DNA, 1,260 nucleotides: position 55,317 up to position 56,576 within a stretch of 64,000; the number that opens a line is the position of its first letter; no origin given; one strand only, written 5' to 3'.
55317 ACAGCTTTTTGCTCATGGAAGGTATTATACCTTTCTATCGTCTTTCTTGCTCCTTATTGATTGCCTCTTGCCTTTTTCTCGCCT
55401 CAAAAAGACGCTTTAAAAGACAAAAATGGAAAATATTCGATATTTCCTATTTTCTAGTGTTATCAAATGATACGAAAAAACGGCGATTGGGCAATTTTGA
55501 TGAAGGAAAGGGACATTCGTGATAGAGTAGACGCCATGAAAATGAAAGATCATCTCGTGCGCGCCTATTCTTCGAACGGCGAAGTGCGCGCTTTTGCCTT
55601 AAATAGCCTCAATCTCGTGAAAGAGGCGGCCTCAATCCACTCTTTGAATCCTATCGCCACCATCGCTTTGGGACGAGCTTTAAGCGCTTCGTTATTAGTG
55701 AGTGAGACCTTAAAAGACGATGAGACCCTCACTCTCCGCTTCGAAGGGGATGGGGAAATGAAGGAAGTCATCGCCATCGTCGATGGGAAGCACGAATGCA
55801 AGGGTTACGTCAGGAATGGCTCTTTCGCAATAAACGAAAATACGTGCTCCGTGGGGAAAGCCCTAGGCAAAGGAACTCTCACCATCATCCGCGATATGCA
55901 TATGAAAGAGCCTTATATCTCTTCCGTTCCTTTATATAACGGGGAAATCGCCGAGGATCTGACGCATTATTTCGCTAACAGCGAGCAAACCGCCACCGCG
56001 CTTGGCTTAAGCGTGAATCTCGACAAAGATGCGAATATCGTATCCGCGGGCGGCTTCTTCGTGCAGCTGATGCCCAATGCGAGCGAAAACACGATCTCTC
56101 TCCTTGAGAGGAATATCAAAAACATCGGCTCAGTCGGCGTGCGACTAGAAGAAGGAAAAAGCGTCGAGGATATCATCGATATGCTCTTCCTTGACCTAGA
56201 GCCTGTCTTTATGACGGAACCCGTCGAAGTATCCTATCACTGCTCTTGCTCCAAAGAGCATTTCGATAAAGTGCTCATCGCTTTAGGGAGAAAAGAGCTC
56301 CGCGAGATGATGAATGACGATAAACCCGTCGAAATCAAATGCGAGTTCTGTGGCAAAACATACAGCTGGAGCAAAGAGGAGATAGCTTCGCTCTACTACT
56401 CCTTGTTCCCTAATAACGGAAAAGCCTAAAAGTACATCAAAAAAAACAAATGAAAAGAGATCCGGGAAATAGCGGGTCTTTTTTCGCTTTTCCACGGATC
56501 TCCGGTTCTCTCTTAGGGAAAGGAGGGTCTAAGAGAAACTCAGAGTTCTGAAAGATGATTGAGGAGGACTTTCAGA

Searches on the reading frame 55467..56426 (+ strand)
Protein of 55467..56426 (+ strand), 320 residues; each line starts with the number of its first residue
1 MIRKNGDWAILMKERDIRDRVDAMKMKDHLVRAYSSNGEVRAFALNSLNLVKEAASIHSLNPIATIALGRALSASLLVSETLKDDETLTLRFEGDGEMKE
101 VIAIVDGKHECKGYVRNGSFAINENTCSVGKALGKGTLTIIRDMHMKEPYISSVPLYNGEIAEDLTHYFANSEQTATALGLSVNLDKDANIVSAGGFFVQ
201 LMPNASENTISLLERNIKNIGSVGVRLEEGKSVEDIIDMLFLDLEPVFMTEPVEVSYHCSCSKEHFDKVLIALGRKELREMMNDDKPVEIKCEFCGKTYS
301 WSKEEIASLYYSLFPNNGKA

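Call 8: find_related_loci(query=window:55467-56426:+, collection=genome_contigs, flank=10000)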
Query window:55467-56426:+ (320 aa) in genome_contigs; peptide patterns used: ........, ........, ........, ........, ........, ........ (x = any residue, [..] = any of these).
35 stretches matched a pattern; 12 encode a relative of the query (tblastn E <= 1e-3); 12 distinct loci.
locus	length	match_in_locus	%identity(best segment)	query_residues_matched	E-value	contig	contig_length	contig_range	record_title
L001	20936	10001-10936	37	1-309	3e-65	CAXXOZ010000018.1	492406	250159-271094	MAG: uncultured Parasporobacterium sp. isolate 16718cfd-1f25-469d-8975-09e71612c014 genome assembly, contig: contig_18,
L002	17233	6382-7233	36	26-306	2e-58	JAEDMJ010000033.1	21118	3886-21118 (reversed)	MAG: Clostridiales bacterium isolate MAG263 NODE_1914_length_21118_cov_5.589612, whole genome shotgun sequence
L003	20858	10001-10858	32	28-309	2e-43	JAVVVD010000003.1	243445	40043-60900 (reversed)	MAG: Clostridia bacterium isolate CGS10Y2-bin70 NODE_3_length_243445_cov_25.967679, whole genome shotgun sequence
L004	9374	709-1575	36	28-313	4e-55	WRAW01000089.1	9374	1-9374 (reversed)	MAG: Defluviitaleaceae bacterium isolate Lab288P1bin51 Ga0131853_10031884, whole genome shotgun sequence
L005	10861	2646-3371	28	68-310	8e-22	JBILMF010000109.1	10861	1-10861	MAG: Steroidobacteraceae bacterium isolate ME2017-08-18_3300034012_group7_bin110 Rohwer_bin2482_scaffold_4575_c1, whole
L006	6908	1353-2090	27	68-312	1e-20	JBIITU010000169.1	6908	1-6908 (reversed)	MAG: Steroidobacteraceae bacterium isolate ME2004-08-06_3300043437_group2_bin102 Rohwer_bin2486_scaffold_14291_c1, whole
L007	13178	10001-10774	25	68-310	1e-20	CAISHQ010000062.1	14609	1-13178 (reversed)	MAG: uncultured proteobacterium isolate Erken-D3_bin-0861 genome assembly, contig: bin-0861:062/201, whole genome shotgu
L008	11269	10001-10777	27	62-318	4e-20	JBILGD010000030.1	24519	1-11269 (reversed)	MAG: Steroidobacteraceae bacterium isolate ME2016-09-23_3300044730_group7_bin152 Rohwer_bin2481_scaffold_940_c1, whole g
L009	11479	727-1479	23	58-316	5e-20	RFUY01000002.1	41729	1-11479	MAG: Gammaproteobacteria bacterium isolate WB5_5_146 contig_100_1, whole genome shotgun sequence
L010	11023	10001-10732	26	68-310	5e-19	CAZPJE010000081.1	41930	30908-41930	MAG TPA_asm: uncultured Steroidobacteraceae bacterium isolate binchicken_co255_207 genome assembly, contig: k141_1080300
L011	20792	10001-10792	25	62-310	2e-18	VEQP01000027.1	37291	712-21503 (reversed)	MAG: Nevskiaceae bacterium isolate ZLKRG17 NODE_801_length_37291_cov_7.320041, whole genome shotgun sequence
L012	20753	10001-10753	24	53-309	2e-18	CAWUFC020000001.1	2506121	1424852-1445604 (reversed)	MAG: Halieaceae bacterium isolate 5b87221c-c285-40f0-8db9-9bb7071d1699 genome assembly, contig: contig_1, whole genome s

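Call 10: find_homologous_proteins(query=window:55467-56426:+, max_evalue=1e-30)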
Query window:55467-56426:+ (320 aa): 304 proteins with E <= 1e-30 among 2830 candidates; the best 120 are listed.
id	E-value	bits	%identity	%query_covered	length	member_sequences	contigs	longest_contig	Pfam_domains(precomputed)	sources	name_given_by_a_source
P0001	2.5e-199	679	96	100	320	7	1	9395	PF01430.25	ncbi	-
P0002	4.6e-151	521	76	97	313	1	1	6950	PF01430.25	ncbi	-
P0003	7.2e-144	497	76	91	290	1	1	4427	PF01430.25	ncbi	-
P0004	4.1e-115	403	59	100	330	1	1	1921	PF01430.25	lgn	-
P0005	9.7e-106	372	60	89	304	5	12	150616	PF01430.25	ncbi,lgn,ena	-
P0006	3.6e-105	370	57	95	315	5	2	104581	PF01430.25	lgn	-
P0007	1.9e-104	368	58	93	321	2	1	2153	PF01430.25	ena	-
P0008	4.3e-104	366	58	91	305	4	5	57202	PF01430.25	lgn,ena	-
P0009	7.1e-104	366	59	91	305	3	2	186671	PF01430.25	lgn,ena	-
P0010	5.7e-102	359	57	91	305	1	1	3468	PF01430.25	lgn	-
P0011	3.2e-99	350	57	89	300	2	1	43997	PF01430.25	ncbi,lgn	-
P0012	8.4e-76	274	48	90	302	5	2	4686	PF01430.25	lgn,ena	-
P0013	1.1e-74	270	46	91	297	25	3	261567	PF01430.25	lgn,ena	-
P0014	1.3e-74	270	46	91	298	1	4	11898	PF01430.25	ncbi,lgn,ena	-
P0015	1.8e-71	259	43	89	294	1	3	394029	PF01430.25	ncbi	-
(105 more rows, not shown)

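Call 11: find_encoding_contigs(protein=P0001, flank=5000, max_places=4)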
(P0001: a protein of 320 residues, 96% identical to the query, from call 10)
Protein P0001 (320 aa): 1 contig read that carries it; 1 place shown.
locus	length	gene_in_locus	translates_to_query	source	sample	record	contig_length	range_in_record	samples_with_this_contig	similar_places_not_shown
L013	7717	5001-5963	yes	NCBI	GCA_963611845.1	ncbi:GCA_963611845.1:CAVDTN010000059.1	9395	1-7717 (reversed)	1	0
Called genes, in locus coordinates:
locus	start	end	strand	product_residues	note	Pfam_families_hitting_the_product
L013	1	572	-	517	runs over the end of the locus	-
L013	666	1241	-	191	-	PF00679:EFG_C, PF06421:LepA_C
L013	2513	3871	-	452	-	PF06733:DEAD_2 (weak), PF13307:Helicase_C_2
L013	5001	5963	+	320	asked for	PF01430:HSP33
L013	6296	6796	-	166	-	-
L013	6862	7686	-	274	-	PF02308:MgtC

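Call 12: find_encoding_contigs(protein=P0002, flank=5000, max_places=4)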
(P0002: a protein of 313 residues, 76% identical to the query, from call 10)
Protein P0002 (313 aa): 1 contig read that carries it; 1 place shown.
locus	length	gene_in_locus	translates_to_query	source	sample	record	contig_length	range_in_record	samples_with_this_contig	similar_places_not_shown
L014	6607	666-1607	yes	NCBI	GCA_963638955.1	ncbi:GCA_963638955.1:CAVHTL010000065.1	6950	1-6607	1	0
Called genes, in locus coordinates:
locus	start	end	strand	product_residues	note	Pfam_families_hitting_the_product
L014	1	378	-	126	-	?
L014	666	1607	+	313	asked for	PF01430:HSP33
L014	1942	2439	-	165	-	-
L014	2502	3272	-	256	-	PF02308:MgtC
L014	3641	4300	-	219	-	PF16203:ERCC3_RAD25_C, PF00271:Helicase_C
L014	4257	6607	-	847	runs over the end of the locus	-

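Call 13: find_encoding_contigs(protein=P0003, flank=5000, max_places=4)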
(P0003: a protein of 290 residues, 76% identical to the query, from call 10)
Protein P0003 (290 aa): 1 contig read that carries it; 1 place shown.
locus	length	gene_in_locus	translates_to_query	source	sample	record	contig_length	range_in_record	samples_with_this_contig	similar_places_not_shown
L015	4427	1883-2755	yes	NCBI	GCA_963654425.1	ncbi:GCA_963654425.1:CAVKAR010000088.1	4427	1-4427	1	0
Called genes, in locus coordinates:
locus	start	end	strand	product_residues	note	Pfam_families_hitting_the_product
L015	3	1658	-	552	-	?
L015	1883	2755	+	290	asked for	PF01430:HSP33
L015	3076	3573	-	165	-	-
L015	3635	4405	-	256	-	PF02308:MgtC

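Call 15: find_encoding_contigs(protein=P0005, flank=5000, max_places=4)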
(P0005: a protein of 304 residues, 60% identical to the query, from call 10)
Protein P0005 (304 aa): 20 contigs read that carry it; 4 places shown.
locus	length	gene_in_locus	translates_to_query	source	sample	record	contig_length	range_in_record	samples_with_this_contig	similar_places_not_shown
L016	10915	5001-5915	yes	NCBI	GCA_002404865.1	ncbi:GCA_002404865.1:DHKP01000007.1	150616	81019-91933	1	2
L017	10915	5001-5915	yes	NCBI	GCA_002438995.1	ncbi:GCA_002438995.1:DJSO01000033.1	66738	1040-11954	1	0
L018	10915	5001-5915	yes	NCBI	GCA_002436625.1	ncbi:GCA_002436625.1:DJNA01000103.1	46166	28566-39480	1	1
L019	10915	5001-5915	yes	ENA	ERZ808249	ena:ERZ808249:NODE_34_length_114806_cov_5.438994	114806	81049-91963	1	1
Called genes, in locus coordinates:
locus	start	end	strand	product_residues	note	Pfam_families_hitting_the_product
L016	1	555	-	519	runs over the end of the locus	-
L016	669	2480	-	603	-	PF00009:GTP_EFTU, PF03144:GTP_EFTU_D2, PF00679:EFG_C, PF06421:LepA_C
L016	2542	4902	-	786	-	PF00270:DEAD (faint), PF06733:DEAD_2, PF13307:Helicase_C_2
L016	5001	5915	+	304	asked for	PF01430:HSP33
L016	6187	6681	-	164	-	-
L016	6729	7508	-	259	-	PF02308:MgtC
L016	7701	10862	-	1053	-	PF08455:SNF2_assoc, PF00176:SNF2-rel_dom, PF00271:Helicase_C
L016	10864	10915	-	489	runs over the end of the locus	-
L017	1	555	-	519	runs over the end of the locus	-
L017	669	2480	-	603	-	PF00009:GTP_EFTU, PF03144:GTP_EFTU_D2, PF00679:EFG_C, PF06421:LepA_C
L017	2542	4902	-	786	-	PF00270:DEAD (faint), PF06733:DEAD_2, PF13307:Helicase_C_2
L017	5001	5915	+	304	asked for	PF01430:HSP33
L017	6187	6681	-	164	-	-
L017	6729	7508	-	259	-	PF02308:MgtC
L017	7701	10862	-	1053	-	PF08455:SNF2_assoc, PF00176:SNF2-rel_dom, PF00271:Helicase_C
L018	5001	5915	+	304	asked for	PF01430:HSP33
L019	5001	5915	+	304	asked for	PF01430:HSP33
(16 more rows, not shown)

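Call 16: find_encoding_contigs(protein=P0006, flank=5000, max_places=3)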
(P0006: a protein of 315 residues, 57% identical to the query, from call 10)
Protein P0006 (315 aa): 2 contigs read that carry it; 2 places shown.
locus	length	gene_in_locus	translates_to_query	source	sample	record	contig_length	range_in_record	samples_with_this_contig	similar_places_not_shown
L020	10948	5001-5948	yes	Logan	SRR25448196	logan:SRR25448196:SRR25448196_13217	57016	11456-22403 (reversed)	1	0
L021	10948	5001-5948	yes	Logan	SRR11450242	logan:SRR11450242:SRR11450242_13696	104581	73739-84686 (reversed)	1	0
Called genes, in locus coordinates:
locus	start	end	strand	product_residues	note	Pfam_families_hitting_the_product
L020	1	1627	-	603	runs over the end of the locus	PF00009:GTP_EFTU, PF03144:GTP_EFTU_D2, PF00679:EFG_C, PF06421:LepA_C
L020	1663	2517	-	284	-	PF00459:Inositol_P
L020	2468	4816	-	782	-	PF00270:DEAD (faint), PF06733:DEAD_2, PF13307:Helicase_C_2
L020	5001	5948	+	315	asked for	PF01430:HSP33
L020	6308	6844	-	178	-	-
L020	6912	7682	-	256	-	PF02308:MgtC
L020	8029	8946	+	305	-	-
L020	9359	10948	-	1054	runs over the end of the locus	PF08455:SNF2_assoc, PF04851:ResIII, PF00176:SNF2-rel_dom, PF00271:Helicase_C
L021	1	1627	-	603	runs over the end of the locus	PF00009:GTP_EFTU, PF03144:GTP_EFTU_D2, PF00679:EFG_C, PF06421:LepA_C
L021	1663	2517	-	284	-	PF00459:Inositol_P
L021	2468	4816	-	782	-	PF00270:DEAD (faint), PF06733:DEAD_2, PF13307:Helicase_C_2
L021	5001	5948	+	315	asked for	PF01430:HSP33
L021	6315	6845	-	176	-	-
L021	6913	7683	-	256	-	PF02308:MgtC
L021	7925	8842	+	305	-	-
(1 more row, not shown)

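Call 17: find_encoding_contigs(protein=P0009, flank=5000, max_places=3)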
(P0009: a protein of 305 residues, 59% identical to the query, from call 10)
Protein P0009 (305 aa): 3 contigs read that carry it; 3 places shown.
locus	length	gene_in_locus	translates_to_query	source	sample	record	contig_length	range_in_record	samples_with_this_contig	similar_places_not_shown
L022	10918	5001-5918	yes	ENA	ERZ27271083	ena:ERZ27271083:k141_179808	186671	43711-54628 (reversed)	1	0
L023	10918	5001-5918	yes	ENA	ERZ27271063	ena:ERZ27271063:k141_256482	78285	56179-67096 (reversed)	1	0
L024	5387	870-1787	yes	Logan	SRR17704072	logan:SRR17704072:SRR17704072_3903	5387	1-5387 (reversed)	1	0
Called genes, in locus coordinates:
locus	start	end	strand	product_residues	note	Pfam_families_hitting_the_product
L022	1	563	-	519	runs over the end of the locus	-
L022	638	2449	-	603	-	PF00009:GTP_EFTU, PF03144:GTP_EFTU_D2, PF00679:EFG_C, PF06421:LepA_C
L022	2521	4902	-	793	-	PF00270:DEAD (faint), PF06733:DEAD_2, PF13307:Helicase_C_2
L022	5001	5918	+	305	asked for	PF01430:HSP33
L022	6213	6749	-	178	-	-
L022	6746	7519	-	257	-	PF02308:MgtC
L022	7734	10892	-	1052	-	PF08455:SNF2_assoc, PF00176:SNF2-rel_dom, PF00271:Helicase_C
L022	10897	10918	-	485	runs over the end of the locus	-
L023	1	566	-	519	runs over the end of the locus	-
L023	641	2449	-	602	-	PF00009:GTP_EFTU, PF03144:GTP_EFTU_D2, PF00679:EFG_C, PF06421:LepA_C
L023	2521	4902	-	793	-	PF00270:DEAD (faint), PF06733:DEAD_2, PF13307:Helicase_C_2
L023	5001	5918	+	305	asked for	PF01430:HSP33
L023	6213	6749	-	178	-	-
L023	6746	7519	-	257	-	PF02308:MgtC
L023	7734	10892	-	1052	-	PF08455:SNF2_assoc, PF00176:SNF2-rel_dom, PF00271:Helicase_C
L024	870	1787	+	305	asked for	PF01430:HSP33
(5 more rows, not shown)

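Call 21: find_encoding_contigs(protein=P0013, flank=5000, max_places=2)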
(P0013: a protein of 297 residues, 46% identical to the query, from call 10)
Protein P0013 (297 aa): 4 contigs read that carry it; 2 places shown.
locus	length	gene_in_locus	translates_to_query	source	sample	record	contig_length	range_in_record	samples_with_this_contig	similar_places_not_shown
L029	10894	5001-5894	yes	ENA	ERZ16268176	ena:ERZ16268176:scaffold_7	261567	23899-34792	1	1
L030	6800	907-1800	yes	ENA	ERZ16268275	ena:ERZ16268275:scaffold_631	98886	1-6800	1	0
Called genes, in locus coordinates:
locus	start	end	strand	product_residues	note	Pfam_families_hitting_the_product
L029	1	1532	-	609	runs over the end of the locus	PF15418:DUF4625 (faint)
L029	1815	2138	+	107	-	-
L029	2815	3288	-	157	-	-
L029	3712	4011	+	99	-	-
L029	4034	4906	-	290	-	PF01263:Aldose_epim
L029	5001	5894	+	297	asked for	PF01430:HSP33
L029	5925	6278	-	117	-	PF13021:DUF3885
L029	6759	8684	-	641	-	PF02837:Glyco_hydro_2_N, PF22666:Glyco_hydro_2_N2, PF00703:Glyco_hydro_2, PF02836:Glyco_hydro_2_C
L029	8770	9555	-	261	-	PF02311:AraC_binding, PF07883:Cupin_2 (weak), PF00165:HTH_AraC, PF12833:HTH_18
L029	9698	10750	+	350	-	PF03786:UxuA, PF01261:AP_endonuc_2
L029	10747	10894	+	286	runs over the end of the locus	PF00106:adh_short, PF13561:adh_short_C2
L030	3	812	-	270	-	?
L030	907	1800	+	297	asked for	PF01430:HSP33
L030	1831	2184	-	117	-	PF13021:DUF3885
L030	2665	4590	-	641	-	PF02837:Glyco_hydro_2_N, PF22666:Glyco_hydro_2_N2, PF00703:Glyco_hydro_2, PF02836:Glyco_hydro_2_C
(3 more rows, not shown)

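Call 22: find_encoding_contigs(protein=P0008, flank=5000, max_places=3)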
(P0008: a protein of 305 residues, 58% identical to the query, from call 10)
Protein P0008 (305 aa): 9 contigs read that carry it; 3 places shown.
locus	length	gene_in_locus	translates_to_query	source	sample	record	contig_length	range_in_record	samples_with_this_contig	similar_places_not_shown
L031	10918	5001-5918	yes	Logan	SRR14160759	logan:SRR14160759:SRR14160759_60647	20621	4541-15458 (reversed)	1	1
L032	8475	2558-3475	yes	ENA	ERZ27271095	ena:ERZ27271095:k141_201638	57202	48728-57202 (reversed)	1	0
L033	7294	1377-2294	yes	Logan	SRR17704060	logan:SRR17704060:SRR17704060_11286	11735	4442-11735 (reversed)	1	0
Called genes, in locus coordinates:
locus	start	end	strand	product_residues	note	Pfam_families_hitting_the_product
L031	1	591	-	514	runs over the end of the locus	-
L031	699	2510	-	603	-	PF00009:GTP_EFTU, PF03144:GTP_EFTU_D2, PF00679:EFG_C, PF06421:LepA_C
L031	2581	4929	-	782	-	PF00270:DEAD (faint), PF06733:DEAD_2, PF13307:Helicase_C_2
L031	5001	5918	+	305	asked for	PF01430:HSP33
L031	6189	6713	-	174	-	PF03203:MerC (weak)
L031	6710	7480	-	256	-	PF02308:MgtC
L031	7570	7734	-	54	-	-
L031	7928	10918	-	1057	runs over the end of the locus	PF16203:ERCC3_RAD25_C (faint), PF08455:SNF2_assoc, PF00176:SNF2-rel_dom, PF04851:ResIII, PF00271:Helicase_C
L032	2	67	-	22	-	?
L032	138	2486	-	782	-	PF00270:DEAD (faint), PF06733:DEAD_2, PF13307:Helicase_C_2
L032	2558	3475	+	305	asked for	PF01430:HSP33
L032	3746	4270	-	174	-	PF03203:MerC (weak)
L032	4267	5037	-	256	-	PF02308:MgtC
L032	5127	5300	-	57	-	-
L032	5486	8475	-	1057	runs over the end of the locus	PF16203:ERCC3_RAD25_C (faint), PF08455:SNF2_assoc, PF00176:SNF2-rel_dom, PF04851:ResIII, PF00271:Helicase_C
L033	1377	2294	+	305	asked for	PF01430:HSP33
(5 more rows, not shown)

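Call 26: list_cluster_members(proteins=[P0001, P0002, P0005, P0009, P0011, P0008, P0006])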
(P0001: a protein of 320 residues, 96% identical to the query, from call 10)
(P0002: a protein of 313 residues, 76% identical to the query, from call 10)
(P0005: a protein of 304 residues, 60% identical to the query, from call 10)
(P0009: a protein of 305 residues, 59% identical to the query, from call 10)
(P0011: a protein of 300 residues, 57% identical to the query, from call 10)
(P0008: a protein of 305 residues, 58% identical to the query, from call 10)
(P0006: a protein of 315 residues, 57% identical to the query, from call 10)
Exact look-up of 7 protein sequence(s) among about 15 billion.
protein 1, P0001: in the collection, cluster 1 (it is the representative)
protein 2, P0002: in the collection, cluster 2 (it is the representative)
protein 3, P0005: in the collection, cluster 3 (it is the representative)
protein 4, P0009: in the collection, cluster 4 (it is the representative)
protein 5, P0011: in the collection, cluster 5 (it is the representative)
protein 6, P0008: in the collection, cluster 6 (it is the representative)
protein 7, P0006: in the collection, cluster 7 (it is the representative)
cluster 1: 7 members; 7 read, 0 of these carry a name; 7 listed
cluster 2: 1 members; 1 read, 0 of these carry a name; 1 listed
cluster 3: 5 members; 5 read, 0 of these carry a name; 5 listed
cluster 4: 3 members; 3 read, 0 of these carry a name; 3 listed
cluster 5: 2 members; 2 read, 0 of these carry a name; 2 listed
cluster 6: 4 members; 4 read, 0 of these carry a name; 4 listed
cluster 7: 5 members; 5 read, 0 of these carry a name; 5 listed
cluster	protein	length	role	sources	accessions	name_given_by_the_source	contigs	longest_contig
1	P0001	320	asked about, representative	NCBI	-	-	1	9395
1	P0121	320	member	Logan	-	-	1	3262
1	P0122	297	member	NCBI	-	-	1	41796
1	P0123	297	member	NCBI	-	-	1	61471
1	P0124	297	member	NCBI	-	-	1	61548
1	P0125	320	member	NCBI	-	-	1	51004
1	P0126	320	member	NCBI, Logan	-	-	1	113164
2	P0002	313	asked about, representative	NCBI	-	-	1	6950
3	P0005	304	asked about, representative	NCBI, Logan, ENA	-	-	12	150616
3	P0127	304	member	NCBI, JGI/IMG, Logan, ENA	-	-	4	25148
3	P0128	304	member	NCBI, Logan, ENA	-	-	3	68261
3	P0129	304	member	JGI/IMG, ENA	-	-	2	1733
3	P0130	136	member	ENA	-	-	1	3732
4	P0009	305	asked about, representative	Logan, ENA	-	-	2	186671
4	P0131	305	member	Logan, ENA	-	-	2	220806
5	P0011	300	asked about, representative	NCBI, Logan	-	-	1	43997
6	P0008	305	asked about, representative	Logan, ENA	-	-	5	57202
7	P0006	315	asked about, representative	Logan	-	-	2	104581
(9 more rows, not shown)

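Call 29: find_encoding_contigs(protein=P0011, flank=5000, max_places=2)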
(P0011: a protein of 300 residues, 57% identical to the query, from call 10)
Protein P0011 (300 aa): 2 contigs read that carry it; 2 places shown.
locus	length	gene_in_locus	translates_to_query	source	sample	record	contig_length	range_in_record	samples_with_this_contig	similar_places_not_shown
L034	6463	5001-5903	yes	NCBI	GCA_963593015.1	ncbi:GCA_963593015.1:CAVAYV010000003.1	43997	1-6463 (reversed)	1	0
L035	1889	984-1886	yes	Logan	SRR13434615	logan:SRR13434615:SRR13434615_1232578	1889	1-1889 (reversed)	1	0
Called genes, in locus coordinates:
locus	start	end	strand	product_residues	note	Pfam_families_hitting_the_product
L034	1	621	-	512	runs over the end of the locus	-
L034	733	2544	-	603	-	PF00009:GTP_EFTU, PF22042:EF-G_D2 (faint), PF03144:GTP_EFTU_D2, PF00679:EFG_C, PF06421:LepA_C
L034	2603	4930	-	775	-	PF00270:DEAD (faint), PF06733:DEAD_2, PF13307:Helicase_C_2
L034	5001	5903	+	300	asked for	PF01430:HSP33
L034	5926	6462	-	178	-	?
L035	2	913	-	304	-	?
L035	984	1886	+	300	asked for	PF01430:HSP33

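Call 30: find_encoding_contigs(protein=P0010, flank=3000, max_places=2)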
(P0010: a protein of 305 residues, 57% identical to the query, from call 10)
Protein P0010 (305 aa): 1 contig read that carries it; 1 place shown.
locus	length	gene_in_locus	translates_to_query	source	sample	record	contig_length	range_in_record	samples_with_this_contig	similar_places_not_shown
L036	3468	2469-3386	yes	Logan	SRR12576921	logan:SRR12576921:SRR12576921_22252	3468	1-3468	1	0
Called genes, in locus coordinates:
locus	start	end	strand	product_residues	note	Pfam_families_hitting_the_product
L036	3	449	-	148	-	?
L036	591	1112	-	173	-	-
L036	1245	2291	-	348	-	PF13784:Fic_N (faint), PF02661:Fic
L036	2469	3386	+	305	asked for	PF01430:HSP33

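Call 31: find_encoding_contigs(protein=P0012, flank=3000, max_places=2)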
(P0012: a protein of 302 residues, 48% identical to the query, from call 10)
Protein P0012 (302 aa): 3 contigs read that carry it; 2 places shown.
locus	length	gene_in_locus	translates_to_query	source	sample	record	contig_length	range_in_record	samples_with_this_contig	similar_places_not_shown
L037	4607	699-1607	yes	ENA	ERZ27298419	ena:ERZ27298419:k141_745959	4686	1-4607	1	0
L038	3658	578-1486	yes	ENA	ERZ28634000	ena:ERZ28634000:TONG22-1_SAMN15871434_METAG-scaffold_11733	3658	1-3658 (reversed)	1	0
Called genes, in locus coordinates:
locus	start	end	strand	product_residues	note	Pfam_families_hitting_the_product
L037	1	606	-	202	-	?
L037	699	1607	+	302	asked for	PF01430:HSP33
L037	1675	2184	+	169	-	-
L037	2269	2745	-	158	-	PF02559:CarD_TRCF_RID (weak)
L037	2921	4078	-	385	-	-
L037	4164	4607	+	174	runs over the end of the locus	?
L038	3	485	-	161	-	?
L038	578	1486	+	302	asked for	PF01430:HSP33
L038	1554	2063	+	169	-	-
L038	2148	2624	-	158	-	PF02559:CarD_TRCF_RID (weak)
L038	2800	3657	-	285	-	?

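Call 32: find_encoding_contigs(protein=P0004, flank=3000, max_places=2)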
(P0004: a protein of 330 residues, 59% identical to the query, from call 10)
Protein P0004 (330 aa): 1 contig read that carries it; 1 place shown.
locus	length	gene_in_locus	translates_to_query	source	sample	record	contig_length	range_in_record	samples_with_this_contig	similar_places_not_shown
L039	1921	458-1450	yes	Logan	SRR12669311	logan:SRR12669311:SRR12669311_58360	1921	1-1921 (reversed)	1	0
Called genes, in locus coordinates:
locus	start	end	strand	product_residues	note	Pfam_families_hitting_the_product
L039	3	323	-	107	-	?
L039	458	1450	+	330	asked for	PF01430:HSP33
